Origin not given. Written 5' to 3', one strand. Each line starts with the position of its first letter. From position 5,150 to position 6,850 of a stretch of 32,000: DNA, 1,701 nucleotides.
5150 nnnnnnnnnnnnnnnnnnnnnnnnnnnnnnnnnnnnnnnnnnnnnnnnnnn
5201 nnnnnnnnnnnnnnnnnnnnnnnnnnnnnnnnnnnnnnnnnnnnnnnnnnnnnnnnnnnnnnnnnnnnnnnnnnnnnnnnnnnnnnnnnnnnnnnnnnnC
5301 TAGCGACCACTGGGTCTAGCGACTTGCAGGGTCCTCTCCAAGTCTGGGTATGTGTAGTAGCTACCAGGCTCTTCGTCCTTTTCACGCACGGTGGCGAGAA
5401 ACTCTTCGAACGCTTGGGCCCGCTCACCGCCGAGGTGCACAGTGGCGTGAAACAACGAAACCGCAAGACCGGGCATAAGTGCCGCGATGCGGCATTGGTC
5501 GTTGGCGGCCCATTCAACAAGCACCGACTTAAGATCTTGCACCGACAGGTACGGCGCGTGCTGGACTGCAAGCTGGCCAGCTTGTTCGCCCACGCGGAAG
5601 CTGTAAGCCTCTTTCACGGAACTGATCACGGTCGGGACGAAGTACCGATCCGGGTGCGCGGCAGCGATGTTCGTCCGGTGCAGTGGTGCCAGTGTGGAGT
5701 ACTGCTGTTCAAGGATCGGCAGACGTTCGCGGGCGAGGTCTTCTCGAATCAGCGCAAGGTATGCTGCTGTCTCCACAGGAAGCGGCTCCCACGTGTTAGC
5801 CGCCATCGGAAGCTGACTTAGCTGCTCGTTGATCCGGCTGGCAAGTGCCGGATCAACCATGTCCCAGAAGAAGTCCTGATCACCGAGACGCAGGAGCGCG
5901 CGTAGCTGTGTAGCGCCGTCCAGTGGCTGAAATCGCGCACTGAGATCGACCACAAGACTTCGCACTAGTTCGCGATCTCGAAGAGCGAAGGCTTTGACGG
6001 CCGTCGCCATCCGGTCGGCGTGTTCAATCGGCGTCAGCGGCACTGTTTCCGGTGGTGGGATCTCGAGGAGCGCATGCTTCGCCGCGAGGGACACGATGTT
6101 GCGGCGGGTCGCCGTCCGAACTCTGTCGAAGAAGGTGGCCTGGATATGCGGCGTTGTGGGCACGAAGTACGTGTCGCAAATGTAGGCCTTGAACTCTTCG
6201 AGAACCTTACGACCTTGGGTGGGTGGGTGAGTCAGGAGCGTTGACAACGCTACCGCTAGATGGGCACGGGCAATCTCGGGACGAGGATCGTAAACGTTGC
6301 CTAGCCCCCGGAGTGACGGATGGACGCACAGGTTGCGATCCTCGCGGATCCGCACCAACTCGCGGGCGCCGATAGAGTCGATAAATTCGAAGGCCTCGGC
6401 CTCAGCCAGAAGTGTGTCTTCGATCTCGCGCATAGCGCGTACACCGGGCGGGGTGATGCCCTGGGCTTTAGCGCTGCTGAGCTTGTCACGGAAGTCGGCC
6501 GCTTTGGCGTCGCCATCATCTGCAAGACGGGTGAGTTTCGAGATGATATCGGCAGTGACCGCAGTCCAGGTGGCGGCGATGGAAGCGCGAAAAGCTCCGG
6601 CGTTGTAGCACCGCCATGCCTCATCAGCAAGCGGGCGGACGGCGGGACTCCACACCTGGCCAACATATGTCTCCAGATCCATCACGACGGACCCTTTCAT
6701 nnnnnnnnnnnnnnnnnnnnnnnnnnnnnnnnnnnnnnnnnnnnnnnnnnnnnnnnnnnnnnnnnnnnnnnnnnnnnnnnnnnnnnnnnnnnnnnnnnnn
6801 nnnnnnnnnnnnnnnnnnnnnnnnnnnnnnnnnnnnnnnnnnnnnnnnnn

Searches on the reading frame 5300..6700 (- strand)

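Call 45: search_protein_families(library=pfam, proteins=[window:5300-6700:-], max_evalue=0.00001)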
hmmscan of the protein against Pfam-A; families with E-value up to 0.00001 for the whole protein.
window:5300-6700:- (466 aa): 0 families

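Call 81: search_protein_families(library=padloc, proteins=[window:5300-6700:-], max_evalue=0.00001)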
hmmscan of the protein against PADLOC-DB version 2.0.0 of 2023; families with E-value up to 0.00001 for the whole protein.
window:5300-6700:- (466 aa): 1 family
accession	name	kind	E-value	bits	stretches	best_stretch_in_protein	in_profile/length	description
PDLC04108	PD-T7-3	-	2.7e-18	64.4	1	9-170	6-163/432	-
